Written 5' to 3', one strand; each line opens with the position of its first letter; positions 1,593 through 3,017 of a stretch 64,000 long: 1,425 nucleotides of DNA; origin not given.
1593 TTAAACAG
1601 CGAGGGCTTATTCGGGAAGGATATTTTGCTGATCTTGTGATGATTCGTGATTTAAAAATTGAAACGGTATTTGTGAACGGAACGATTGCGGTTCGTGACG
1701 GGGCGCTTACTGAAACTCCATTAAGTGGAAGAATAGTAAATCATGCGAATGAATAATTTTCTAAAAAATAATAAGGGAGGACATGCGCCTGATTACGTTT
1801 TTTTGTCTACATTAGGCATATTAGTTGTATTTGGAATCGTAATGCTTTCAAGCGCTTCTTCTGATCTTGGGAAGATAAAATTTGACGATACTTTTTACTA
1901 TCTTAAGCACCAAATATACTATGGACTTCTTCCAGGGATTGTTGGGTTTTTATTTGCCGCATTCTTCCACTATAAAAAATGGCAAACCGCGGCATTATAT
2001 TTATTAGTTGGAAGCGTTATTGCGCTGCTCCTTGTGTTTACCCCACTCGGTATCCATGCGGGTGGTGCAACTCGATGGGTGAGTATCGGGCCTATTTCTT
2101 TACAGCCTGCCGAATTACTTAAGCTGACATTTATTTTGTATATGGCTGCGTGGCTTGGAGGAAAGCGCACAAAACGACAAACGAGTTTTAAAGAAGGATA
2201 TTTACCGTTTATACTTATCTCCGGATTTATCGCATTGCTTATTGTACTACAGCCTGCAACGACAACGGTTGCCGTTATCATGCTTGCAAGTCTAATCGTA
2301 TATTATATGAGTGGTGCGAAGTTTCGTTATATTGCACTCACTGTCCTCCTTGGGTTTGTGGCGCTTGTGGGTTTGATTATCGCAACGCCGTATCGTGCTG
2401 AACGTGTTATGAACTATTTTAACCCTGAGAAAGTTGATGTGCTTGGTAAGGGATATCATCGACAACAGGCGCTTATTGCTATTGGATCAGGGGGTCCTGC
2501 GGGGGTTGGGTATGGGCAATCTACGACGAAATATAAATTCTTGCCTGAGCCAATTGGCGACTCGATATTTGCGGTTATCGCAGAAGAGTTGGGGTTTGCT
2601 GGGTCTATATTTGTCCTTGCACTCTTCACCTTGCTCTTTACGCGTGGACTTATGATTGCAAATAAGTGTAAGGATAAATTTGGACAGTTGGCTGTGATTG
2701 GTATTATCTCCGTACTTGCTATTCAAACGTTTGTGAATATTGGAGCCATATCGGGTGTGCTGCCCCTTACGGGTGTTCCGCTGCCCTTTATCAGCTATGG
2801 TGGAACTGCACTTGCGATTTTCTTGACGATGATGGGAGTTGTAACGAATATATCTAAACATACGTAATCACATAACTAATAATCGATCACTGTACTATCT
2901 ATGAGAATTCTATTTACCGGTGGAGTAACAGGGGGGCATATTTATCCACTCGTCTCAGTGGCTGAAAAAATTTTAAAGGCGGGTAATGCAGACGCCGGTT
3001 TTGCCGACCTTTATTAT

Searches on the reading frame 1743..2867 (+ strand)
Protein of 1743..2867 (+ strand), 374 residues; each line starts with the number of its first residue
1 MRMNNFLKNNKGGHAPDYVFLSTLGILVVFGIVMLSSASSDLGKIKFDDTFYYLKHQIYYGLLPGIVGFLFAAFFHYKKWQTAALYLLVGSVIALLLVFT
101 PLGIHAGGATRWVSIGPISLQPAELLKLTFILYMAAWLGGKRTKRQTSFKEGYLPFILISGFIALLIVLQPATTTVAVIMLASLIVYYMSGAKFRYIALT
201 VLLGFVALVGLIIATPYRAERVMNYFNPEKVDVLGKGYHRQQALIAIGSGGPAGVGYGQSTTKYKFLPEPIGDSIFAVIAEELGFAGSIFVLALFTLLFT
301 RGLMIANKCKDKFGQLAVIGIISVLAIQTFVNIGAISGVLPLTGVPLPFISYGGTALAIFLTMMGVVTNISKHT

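Call 92: find_encoding_contigs(protein=window:1743-2867:+, flank=10000, max_places=1)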
Protein window:1743-2867:+ (374 aa): 20 contigs read that carry it; 1 place shown.
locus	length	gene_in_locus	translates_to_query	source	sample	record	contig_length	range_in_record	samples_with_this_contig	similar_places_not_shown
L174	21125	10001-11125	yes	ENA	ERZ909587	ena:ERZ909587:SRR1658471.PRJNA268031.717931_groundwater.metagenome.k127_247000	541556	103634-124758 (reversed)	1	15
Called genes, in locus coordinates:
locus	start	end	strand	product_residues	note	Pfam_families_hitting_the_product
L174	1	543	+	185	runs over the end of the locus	PF04011:LemA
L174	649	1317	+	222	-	PF12146:Hydrolase_4, PF00561:Abhydrolase_1, PF12697:Abhydrolase_6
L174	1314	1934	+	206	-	PF04138:GtrA_DPMS_TM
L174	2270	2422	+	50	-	-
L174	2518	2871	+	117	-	PF02482:Ribosomal_S30AE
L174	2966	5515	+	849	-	PF07517:SecA_DEAD, PF01043:SecA_PP_bind, PF21090:P-loop_SecA, PF07516:SecA_SW, PF02810:SEC-C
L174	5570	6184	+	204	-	PF01135:PCMT (faint), PF03848:TehB, PF13489:Methyltransf_23, PF02353:CMAS, PF13847:Methyltransf_31, PF08241:Methyltransf_11, PF08242:Methyltransf_12, PF13649:Methyltransf_25, +1 more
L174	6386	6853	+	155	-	-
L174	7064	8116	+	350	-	PF13091:PLDc_2, PF00614:PLDc (weak)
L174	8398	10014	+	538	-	PF01979:Amidohydro_1 (weak), PF07969:Amidohydro_3 (weak)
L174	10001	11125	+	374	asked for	PF01098:FTSW_RODA_SPOVE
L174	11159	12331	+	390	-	PF03033:Glyco_transf_28, PF04101:Glyco_tran_28_C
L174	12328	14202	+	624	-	PF00756:Esterase (weak), PF00135:COesterase (weak), PF00561:Abhydrolase_1, PF12697:Abhydrolase_6 (faint), PF20434:BD-FAE (faint), PF12146:Hydrolase_4 (weak), PF00326:Peptidase_S9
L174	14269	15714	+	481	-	PF00749:tRNA-synt_1c, PF19269:Anticodon_2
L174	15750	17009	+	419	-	PF01551:Peptidase_M23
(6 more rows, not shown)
